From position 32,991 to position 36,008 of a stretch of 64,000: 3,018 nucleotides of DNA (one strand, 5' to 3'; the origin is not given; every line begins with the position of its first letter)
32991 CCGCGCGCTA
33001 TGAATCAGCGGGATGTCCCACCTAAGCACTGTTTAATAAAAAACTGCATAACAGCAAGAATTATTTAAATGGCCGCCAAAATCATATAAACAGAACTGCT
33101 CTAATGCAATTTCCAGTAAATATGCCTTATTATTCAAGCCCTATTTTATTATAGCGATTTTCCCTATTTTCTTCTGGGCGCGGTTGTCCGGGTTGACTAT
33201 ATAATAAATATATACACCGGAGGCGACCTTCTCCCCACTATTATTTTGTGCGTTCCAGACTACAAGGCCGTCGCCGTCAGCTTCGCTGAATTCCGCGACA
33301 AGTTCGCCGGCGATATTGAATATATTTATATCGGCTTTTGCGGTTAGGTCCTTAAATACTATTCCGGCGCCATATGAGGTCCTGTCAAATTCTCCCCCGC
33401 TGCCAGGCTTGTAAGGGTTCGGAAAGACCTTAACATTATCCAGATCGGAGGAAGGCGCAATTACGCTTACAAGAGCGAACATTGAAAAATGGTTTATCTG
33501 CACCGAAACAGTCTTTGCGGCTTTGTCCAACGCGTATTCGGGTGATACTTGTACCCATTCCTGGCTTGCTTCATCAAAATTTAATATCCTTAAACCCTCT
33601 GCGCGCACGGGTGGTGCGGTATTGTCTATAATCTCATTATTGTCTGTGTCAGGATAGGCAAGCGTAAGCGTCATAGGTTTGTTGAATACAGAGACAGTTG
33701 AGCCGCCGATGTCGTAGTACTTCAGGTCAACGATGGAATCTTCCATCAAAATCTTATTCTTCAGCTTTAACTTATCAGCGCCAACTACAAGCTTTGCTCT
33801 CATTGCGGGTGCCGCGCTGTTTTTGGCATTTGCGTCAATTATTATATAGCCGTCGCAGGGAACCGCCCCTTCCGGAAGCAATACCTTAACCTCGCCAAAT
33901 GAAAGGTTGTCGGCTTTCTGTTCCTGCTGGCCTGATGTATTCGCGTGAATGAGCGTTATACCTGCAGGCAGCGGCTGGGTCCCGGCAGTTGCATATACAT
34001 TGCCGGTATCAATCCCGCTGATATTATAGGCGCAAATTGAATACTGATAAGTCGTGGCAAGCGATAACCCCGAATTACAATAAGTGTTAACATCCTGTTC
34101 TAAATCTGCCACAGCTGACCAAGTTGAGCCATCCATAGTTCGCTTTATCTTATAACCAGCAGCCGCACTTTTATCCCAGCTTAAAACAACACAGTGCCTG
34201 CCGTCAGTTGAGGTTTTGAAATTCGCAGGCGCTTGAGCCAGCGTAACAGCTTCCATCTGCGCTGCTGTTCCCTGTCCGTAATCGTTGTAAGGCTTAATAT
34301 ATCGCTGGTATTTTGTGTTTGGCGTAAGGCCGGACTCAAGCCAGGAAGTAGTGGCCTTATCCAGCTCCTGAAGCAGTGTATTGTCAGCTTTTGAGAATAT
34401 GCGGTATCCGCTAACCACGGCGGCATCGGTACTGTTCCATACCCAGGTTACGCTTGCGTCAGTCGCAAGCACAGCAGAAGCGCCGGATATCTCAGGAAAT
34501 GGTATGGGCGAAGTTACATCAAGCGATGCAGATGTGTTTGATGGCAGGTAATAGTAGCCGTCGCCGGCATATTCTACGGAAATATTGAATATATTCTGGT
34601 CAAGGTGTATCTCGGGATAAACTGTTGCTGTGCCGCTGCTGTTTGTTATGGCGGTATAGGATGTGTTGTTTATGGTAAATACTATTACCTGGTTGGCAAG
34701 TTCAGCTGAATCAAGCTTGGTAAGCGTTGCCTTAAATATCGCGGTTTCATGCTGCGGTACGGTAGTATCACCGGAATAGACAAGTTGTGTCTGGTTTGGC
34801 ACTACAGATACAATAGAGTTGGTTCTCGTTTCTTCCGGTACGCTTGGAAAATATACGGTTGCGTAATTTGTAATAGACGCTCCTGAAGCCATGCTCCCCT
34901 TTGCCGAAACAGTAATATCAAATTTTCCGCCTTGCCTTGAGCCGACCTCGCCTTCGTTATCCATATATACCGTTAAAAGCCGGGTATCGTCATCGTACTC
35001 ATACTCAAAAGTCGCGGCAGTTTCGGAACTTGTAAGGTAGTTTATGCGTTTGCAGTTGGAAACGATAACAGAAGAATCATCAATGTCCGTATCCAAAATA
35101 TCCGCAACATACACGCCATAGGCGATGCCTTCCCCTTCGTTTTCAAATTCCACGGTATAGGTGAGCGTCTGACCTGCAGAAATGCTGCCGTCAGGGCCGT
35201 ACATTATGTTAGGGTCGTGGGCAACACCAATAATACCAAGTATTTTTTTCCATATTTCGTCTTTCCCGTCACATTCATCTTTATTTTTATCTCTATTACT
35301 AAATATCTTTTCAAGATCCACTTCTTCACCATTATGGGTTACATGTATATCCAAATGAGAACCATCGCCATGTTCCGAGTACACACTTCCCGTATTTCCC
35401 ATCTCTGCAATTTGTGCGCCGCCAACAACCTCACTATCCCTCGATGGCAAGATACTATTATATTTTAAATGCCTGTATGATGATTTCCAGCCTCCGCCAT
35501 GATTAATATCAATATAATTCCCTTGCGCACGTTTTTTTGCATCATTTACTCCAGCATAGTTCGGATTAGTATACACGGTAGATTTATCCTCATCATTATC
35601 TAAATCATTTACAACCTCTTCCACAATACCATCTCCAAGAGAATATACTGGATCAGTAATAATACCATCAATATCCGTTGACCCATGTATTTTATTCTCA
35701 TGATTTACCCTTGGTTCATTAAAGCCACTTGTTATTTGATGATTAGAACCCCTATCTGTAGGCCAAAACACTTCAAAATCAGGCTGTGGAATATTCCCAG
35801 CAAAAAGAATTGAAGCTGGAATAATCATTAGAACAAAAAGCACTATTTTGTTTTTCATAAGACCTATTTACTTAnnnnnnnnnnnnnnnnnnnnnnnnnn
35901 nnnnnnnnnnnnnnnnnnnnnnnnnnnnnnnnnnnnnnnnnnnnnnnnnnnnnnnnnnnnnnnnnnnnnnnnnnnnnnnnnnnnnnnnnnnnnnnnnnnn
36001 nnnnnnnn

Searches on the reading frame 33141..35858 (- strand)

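Call 66: search_protein_families(library=pfam, proteins=[window:33141-35858:-], max_evalue=0.00001)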
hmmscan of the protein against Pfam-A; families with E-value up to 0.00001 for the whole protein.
window:33141-35858:- (905 aa): 4 families
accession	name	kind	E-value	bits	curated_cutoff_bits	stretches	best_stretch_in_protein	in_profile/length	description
PF01551.29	Peptidase_M23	-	2.9e-10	40.6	28.7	1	58-181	3-95/96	Peptidase family M23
PF00041.27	fn3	-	1.1e-09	38.8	25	0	461-532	9-77/84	Fibronectin type III domain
PF24595.1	DUF7619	-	3.4e-09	37.3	27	1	223-338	12-120/133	Domain of unknown function (DUF7619)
PF13585.12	CHU_C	-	2.3e-06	28.1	27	1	840-901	27-84/86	CHU_C Type IX secretion signal domain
